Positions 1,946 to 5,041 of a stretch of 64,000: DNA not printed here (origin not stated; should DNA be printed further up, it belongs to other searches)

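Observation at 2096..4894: Single 932-aa polypeptide: 19 c-type heme sites fused to a six-helix b-type-cytochrome-like membrane domain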

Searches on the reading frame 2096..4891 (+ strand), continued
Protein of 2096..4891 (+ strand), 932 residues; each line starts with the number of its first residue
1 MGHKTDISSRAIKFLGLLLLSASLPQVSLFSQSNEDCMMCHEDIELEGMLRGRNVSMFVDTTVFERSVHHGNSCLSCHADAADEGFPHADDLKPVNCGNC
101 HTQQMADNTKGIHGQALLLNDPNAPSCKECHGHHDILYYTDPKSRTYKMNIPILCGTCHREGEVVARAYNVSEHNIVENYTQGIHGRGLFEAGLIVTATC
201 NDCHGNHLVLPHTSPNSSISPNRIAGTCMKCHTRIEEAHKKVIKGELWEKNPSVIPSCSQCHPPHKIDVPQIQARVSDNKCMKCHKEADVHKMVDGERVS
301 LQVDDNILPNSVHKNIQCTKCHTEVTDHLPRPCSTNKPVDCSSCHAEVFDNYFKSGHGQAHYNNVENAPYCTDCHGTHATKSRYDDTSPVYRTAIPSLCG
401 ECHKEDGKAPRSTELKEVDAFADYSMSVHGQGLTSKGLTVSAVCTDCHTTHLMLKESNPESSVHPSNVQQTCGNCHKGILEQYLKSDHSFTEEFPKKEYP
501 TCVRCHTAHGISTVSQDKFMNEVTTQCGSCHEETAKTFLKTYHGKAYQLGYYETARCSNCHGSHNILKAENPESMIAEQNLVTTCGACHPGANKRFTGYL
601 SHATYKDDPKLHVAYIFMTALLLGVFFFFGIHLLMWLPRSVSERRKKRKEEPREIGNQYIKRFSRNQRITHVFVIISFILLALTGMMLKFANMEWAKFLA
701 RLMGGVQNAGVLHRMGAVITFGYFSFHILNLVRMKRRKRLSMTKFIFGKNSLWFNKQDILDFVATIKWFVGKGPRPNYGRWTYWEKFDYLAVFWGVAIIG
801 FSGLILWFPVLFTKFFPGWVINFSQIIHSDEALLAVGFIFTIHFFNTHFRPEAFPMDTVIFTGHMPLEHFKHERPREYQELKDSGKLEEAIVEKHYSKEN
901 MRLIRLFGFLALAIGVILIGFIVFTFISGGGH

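Call 6: find_homologous_proteins(query=window:2096-4891:+)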
Query window:2096-4891:+ (932 aa): 4399 proteins with E <= 0.001 among 8000 candidates; the best 120 are listed.
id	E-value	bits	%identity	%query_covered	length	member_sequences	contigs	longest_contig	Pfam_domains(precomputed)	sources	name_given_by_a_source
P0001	0.0e+0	2054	91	99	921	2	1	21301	PF09699.16,PF14537.12,PF01292.27,PF14522.12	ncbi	ncbi:MAG: cytochrome c3 family protein [Bacteroidota bacterium]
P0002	0.0e+0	1940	85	99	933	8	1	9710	PF09699.16,PF14537.12,PF22678.2,PF01292.27,PF14522.12,PF22113.2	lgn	-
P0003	0.0e+0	1920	83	99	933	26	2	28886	PF09699.16,PF14537.12,PF01292.27,PF14522.12,PF22113.2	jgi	-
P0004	0.0e+0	1855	82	97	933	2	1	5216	PF09699.16,PF14537.12,PF01292.27,PF02085.22,PF14522.12,PF22113.2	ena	-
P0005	0.0e+0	1827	78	100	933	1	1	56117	PF09699.16,PF14537.12,PF01292.27,PF02085.22,PF14522.12,PF22113.2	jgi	-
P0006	0.0e+0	1827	80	99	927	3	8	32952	PF09699.16,PF14537.12,PF22678.2,PF01292.27,PF14522.12,PF22113.2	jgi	jgi:predicted CXXCH cytochrome family protein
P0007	0.0e+0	1820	81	96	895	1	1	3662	PF09699.16,PF14537.12,PF01292.27,PF14522.12,PF22113.2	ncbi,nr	ncbi:MAG: hypothetical protein GY790_04605 [Bacteroidetes bacterium]|nr:hypothetical protein [Bacter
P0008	0.0e+0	1820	80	99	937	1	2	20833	PF09699.16,PF14537.12,PF01292.27,PF02085.22,PF14522.12,PF22113.2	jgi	jgi:cytochrome b subunit of formate dehydrogenase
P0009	0.0e+0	1820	79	99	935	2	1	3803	PF09699.16,PF14537.12,PF02085.22,PF14522.12,PF22113.2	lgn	-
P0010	0.0e+0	1817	80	99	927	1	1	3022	PF09699.16,PF14537.12,PF14522.12,PF22113.2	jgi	jgi:predicted CXXCH cytochrome family protein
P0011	0.0e+0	1814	79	100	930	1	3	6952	PF09699.16,PF14537.12,PF01292.27,PF02085.22,PF14522.12,PF22113.2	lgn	-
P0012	0.0e+0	1807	79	99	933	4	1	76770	PF09699.16,PF14537.12,PF01292.27,PF02085.22,PF14522.12,PF22113.2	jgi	jgi:cytochrome b subunit of formate dehydrogenase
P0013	0.0e+0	1805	79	99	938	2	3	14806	PF09699.16,PF14537.12,PF01292.27,PF02085.22,PF14522.12,PF22113.2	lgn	-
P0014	0.0e+0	1803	78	99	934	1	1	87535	PF09699.16,PF14537.12,PF02085.22,PF14522.12,PF22113.2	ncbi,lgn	ncbi:MAG: cytochrome c3 family protein [Bacteroidota bacterium]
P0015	0.0e+0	1801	79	99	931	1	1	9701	PF09699.16,PF14537.12,PF01292.27,PF14522.12,PF22113.2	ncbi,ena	-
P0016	0.0e+0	1798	80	97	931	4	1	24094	PF09699.16,PF14537.12,PF01292.27,PF14522.12,PF22113.2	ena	-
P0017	0.0e+0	1796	78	100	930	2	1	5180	PF09699.16,PF14537.12,PF01292.27,PF14522.12,PF22113.2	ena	-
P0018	0.0e+0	1795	81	96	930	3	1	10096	PF09699.16,PF14537.12,PF22678.2,PF01292.27,PF14522.12,PF22113.2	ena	-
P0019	0.0e+0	1792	79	98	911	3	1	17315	PF09699.16,PF14537.12,PF22678.2,PF01292.27,PF14522.12,PF22113.2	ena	-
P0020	0.0e+0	1791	78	98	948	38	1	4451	PF09699.16,PF14537.12,PF01292.27,PF02085.22,PF14522.12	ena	-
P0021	0.0e+0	1791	79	97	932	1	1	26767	PF09699.16,PF14537.12,PF01292.27,PF14522.12,PF22113.2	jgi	-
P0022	0.0e+0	1784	80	97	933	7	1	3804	PF09699.16,PF14537.12,PF01292.27,PF14522.12,PF22113.2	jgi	jgi:predicted CXXCH cytochrome family protein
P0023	0.0e+0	1783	79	97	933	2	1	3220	PF09699.16,PF14537.12,PF01292.27,PF02085.22,PF14522.12,PF22113.2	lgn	-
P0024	0.0e+0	1781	78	98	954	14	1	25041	PF09699.16,PF14537.12,PF01292.27,PF14522.12,PF22113.2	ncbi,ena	-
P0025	0.0e+0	1777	78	97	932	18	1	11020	PF09699.16,PF14537.12,PF01292.27,PF02085.22,PF14522.12,PF22113.2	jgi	-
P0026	0.0e+0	1769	78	99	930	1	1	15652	PF09699.16,PF14537.12,PF01292.27,PF14522.12,PF22113.2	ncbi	ncbi:MAG: cytochrome c3 family protein [Bacteroidota bacterium]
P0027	0.0e+0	1768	78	97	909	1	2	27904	PF09699.16,PF14537.12,PF01292.27,PF14522.12,PF22113.2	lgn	-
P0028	0.0e+0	1768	76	99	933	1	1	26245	PF09699.16,PF14537.12,PF01292.27,PF02085.22,PF14522.12,PF22113.2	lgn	-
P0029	0.0e+0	1766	79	96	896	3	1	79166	PF09699.16,PF14537.12,PF01292.27,PF02085.22,PF14522.12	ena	-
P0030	0.0e+0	1763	77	99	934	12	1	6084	PF09699.16,PF14537.12,PF01292.27,PF02085.22,PF14522.12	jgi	jgi:cytochrome b subunit of formate dehydrogenase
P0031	0.0e+0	1761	79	96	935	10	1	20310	PF09699.16,PF14537.12,PF01292.27,PF02085.22,PF14522.12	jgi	jgi:predicted CXXCH cytochrome family protein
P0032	0.0e+0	1750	76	99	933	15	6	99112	PF09699.16,PF14537.12,PF01292.27,PF02085.22,PF14522.12,PF22113.2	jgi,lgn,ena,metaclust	metaclust:\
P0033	0.0e+0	1748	77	99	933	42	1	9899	PF09699.16,PF14537.12,PF01292.27,PF02085.22,PF14522.12,PF22113.2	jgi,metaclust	metaclust:\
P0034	0.0e+0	1745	77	97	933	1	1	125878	PF09699.16,PF14537.12,PF01292.27,PF02085.22,PF14522.12,PF22113.2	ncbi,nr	ncbi:MAG: cytochrome c3 family protein [Bacteroidales bacterium]|nr:cytochrome c3 family protein [Ba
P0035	0.0e+0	1738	77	97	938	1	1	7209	PF09699.16,PF14537.12,PF01292.27,PF02085.22,PF14522.12,PF22113.2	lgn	-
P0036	0.0e+0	1735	75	100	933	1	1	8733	PF09699.16,PF14537.12,PF01292.27,PF14522.12,PF22113.2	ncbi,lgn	-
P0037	0.0e+0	1732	76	98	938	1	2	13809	PF09699.16,PF14537.12,PF01292.27,PF02085.22,PF14522.12,PF22113.2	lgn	-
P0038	0.0e+0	1727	75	99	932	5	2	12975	PF09699.16,PF14537.12,PF01292.27,PF02085.22,PF14522.12,PF22113.2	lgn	-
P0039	0.0e+0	1727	75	100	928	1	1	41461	PF09699.16,PF14537.12,PF01292.27,PF14522.12,PF22113.2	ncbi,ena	-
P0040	0.0e+0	1725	76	99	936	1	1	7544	PF09699.16,PF14537.12,PF01292.27,PF02085.22,PF14522.12,PF22113.2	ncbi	-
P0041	0.0e+0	1723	77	97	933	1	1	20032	PF09699.16,PF14537.12,PF01292.27,PF14522.12,PF22113.2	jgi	-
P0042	0.0e+0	1709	74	99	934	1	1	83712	PF09699.16,PF14537.12,PF01292.27,PF14522.12,PF22113.2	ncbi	-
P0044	0.0e+0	1704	75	98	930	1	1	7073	PF09699.16,PF14537.12,PF01292.27,PF02085.22,PF14522.12,PF22113.2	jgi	jgi:cytochrome b subunit of formate dehydrogenase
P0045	0.0e+0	1702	74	98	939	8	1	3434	PF09699.16,PF14537.12,PF22678.2,PF01292.27,PF02085.22,PF14522.12,PF22113.2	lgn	-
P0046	0.0e+0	1691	76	96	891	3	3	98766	PF09699.16,PF14537.12,PF01292.27,PF14522.12,PF22113.2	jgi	-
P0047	0.0e+0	1690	75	99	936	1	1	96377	PF09699.16,PF14537.12,PF01292.27,PF14522.12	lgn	-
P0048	0.0e+0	1676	73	97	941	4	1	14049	PF09699.16,PF14537.12,PF01292.27,PF14522.12,PF22113.2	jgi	-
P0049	0.0e+0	1644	73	98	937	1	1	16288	PF09699.16,PF14537.12,PF01292.27,PF14522.12,PF22113.2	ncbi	-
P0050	0.0e+0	1641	73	97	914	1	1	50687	PF09699.16,PF14537.12,PF01292.27,PF02085.22,PF14522.12,PF22113.2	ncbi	ncbi:cytochrome b/b6 domain-containing protein [Bacteroidota bacterium]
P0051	0.0e+0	1627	72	97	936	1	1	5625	PF09699.16,PF14537.12,PF01292.27,PF02085.22,PF14522.12,PF22113.2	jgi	jgi:predicted CXXCH cytochrome family protein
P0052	0.0e+0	1577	70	97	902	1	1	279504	PF09699.16,PF14537.12,PF01292.27,PF14522.12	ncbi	ncbi:MAG: cytochrome c3 family protein [Bacteroidales bacterium]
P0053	0.0e+0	1549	80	84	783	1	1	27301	PF09699.16,PF14537.12,PF01292.27,PF14522.12,PF22113.2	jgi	jgi:predicted CXXCH cytochrome family protein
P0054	0.0e+0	1500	76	85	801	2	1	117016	PF09699.16,PF14537.12,PF01292.27,PF14522.12,PF22113.2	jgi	-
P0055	0.0e+0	1494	66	98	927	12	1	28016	PF09699.16,PF14537.12,PF01292.27,PF14522.12,PF22113.2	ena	-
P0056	0.0e+0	1491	67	96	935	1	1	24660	PF09699.16,PF14537.12,PF01292.27,PF02085.22,PF14522.12,PF22113.2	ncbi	-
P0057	0.0e+0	1482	66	96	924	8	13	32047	PF09699.16,PF14537.12,PF01292.27,PF14522.12,PF22113.2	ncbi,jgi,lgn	jgi:cytochrome b subunit of formate dehydrogenase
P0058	0.0e+0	1481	65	99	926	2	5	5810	PF09699.16,PF14537.12,PF01292.27,PF14522.12,PF22113.2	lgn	-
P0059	0.0e+0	1479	66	99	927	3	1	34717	PF09699.16,PF14537.12,PF01292.27,PF02085.22,PF14522.12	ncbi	-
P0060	0.0e+0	1473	65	99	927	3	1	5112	PF09699.16,PF14537.12,PF01292.27,PF02085.22,PF14522.12,PF22113.2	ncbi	-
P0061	0.0e+0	1462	66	96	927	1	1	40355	PF09699.16,PF14537.12,PF01292.27,PF14522.12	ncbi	ncbi:cytochrome c3 family protein [Bacteroidota bacterium]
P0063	0.0e+0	1389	62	98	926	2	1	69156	PF09699.16,PF14537.12,PF01292.27,PF14522.12,PF22113.2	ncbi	-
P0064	0.0e+0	1389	61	99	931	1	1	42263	PF09699.16,PF14537.12,PF01292.27,PF14522.12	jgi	jgi:predicted CXXCH cytochrome family protein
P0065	0.0e+0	1388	61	98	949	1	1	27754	PF09699.16,PF14537.12,PF01292.27,PF14522.12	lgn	-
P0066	0.0e+0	1387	63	95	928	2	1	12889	PF09699.16,PF14537.12,PF01292.27,PF02085.22,PF14522.12,PF22113.2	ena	-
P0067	0.0e+0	1383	62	97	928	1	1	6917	PF09699.16,PF14537.12,PF01292.27,PF02085.22,PF14522.12,PF22113.2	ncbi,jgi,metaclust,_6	metaclust:\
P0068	0.0e+0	1382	61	98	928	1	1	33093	PF09699.16,PF14537.12,PF01292.27,PF00684.26,PF14522.12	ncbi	-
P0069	0.0e+0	1382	61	99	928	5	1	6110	PF09699.16,PF14537.12,PF01292.27,PF02085.22,PF14522.12,PF22113.2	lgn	-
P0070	0.0e+0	1381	62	98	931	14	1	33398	PF09699.16,PF14537.12,PF01292.27,PF02085.22,PF14522.12,PF22113.2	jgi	-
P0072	0.0e+0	1375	61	98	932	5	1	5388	PF09699.16,PF14537.12,PF01292.27,PF14522.12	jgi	jgi:predicted CXXCH cytochrome family protein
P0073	0.0e+0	1375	60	98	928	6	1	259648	PF09699.16,PF14537.12,PF01292.27,PF14522.12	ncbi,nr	ncbi:MAG: cytochrome c3 family protein [Bacteroidia bacterium]|nr:cytochrome c3 family protein [Bact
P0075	0.0e+0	1373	60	99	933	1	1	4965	PF09699.16,PF14537.12,PF01292.27,PF14522.12,PF22113.2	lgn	-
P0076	0.0e+0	1373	60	99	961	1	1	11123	PF09699.16,PF14537.12,PF01292.27,PF02085.22,PF00684.26,PF14522.12,PF22113.2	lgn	-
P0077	0.0e+0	1372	63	97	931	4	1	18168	PF09699.16,PF14537.12,PF01292.27,PF02085.22,PF14522.12,PF22113.2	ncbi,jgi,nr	ncbi:MAG: cytochrome c3 family protein [Bacteroidales bacterium]|jgi:predicted CXXCH cytochrome fami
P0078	0.0e+0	1372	61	97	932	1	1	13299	PF09699.16,PF14537.12,PF01292.27,PF02085.22,PF14522.12,PF22113.2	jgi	jgi:predicted CXXCH cytochrome family protein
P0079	0.0e+0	1371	62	99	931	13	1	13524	PF09699.16,PF14537.12,PF01292.27,PF14522.12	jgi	-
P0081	0.0e+0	1370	63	96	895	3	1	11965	PF09699.16,PF14537.12,PF01292.27,PF02085.22,PF14522.12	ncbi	ncbi:MAG: cytochrome c3 family protein [Bacteroidota bacterium]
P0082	0.0e+0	1370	60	98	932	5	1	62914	PF09699.16,PF14537.12,PF01292.27,PF14522.12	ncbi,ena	-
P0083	0.0e+0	1370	61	96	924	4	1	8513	PF09699.16,PF14537.12,PF01292.27,PF14522.12,PF22113.2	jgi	jgi:predicted CXXCH cytochrome family protein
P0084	0.0e+0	1369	61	98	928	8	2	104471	PF09699.16,PF14537.12,PF01292.27,PF14522.12,PF22113.2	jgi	jgi:predicted CXXCH cytochrome family protein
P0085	0.0e+0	1368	61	98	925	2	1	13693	PF09699.16,PF14537.12,PF01292.27,PF14522.12,PF22113.2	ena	-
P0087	0.0e+0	1367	60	97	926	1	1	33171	PF09699.16,PF14537.12,PF01292.27,PF03264.20,PF14522.12,PF22113.2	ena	-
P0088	0.0e+0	1367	61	99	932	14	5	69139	PF09699.16,PF14537.12,PF01292.27,PF14522.12,PF22113.2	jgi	-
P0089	0.0e+0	1365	62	97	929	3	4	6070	PF09699.16,PF14537.12,PF01292.27,PF14522.12,PF22113.2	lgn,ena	-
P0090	0.0e+0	1365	60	98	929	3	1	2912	PF09699.16,PF14537.12,PF01292.27,PF02085.22,PF14522.12,PF22113.2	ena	-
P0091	0.0e+0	1365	62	96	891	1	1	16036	PF09699.16,PF14537.12,PF01292.27,PF02085.22,PF14522.12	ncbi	-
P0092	0.0e+0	1365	60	98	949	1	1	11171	PF09699.16,PF14537.12,PF01292.27,PF00684.26,PF14522.12,PF22113.2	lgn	-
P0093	0.0e+0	1365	61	98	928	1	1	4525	PF09699.16,PF14537.12,PF01292.27,PF03264.20,PF14522.12,PF22113.2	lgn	-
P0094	0.0e+0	1364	61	98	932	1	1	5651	PF09699.16,PF14537.12,PF01292.27,PF02085.22,PF14522.12,PF22113.2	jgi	-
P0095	0.0e+0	1364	61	95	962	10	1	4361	PF09699.16,PF14537.12,PF01292.27,PF02085.22,PF14522.12,PF22113.2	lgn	-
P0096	0.0e+0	1363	62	97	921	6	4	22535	PF09699.16,PF14537.12,PF01292.27,PF14522.12,PF22113.2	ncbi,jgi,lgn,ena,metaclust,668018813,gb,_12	metaclust:\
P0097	0.0e+0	1363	60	99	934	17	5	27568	PF09699.16,PF14537.12,PF01292.27,PF14522.12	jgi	-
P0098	0.0e+0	1362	59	99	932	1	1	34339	PF09699.16,PF14537.12,PF01292.27,PF14522.12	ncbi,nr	ncbi:MAG: cytochrome c3 family protein [Bacteroidales bacterium]|nr:cytochrome c3 family protein [Ba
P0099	0.0e+0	1362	60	99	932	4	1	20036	PF09699.16,PF14537.12,PF22678.2,PF01292.27,PF02085.22,PF14522.12,PF22113.2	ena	-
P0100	0.0e+0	1362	60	99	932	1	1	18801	PF09699.16,PF14537.12,PF01292.27,PF14522.12,PF22113.2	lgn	-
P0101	0.0e+0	1362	61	97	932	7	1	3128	PF09699.16,PF14537.12,PF01292.27,PF14522.12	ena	-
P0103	0.0e+0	1362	61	98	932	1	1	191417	PF09699.16,PF14537.12,PF01292.27,PF14522.12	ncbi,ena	-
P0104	0.0e+0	1361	63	97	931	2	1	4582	PF09699.16,PF14537.12,PF01292.27,PF03264.20,PF02085.22,PF14522.12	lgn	-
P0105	0.0e+0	1361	59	99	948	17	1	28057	PF09699.16,PF14537.12,PF01292.27,PF14522.12,PF22113.2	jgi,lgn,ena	-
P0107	0.0e+0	1361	61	96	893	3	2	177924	PF09699.16,PF14537.12,PF01292.27,PF14522.12,PF22113.2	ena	-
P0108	0.0e+0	1360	62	96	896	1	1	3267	PF09699.16,PF14537.12,PF01292.27,PF14522.12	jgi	jgi:predicted CXXCH cytochrome family protein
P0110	0.0e+0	1360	61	96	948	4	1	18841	PF09699.16,PF14537.12,PF01292.27,PF14522.12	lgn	-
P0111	0.0e+0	1360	60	97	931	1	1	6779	PF09699.16,PF14537.12,PF01292.27,PF03264.20,PF14522.12,PF22113.2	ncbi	-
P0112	0.0e+0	1359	61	97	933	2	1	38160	PF09699.16,PF14537.12,PF01292.27,PF14522.12,PF22113.2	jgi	jgi:predicted CXXCH cytochrome family protein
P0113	0.0e+0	1359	60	98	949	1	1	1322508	PF09699.16,PF14537.12,PF01292.27,PF02085.22,PF14522.12,PF22113.2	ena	-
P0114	0.0e+0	1359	59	98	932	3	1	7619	PF09699.16,PF14537.12,PF01292.27,PF14522.12,PF22113.2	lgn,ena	-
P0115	0.0e+0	1359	60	99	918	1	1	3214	PF09699.16,PF14537.12,PF01292.27,PF14522.12,PF22113.2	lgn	-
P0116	0.0e+0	1359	61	97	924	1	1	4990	PF09699.16,PF14537.12,PF22678.2,PF01292.27,PF02085.22,PF14522.12,PF22113.2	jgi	jgi:predicted CXXCH cytochrome family protein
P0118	0.0e+0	1359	61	97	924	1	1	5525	PF09699.16,PF14537.12,PF22678.2,PF01292.27,PF14522.12,PF22113.2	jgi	jgi:predicted CXXCH cytochrome family protein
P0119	0.0e+0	1358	60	99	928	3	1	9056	PF09699.16,PF14537.12,PF01292.27,PF02085.22,PF14522.12,PF22113.2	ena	-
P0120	0.0e+0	1358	61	96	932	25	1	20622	PF09699.16,PF14537.12,PF01292.27,PF14522.12,PF22113.2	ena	-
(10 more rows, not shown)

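Call 11: search_solved_structures(query=window:2096-4891:+, max_evalue=0.01)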
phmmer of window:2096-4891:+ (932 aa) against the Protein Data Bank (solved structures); distinct sequences matched with E-value up to 0.01: 3.
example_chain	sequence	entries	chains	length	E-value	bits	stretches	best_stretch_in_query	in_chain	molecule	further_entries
1kqf_C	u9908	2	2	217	0.00024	22.1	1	665-884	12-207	FORMATE DEHYDROGENASE, NITRATE-INDUCIBLE, CYTOCHROME B556(FDN) SUBUNIT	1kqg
3oue_A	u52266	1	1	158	0.004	18.1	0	524-593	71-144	Cytochrome c family protein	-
28pb_A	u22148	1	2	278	0.0059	17.5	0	279-403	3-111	Cytochrome c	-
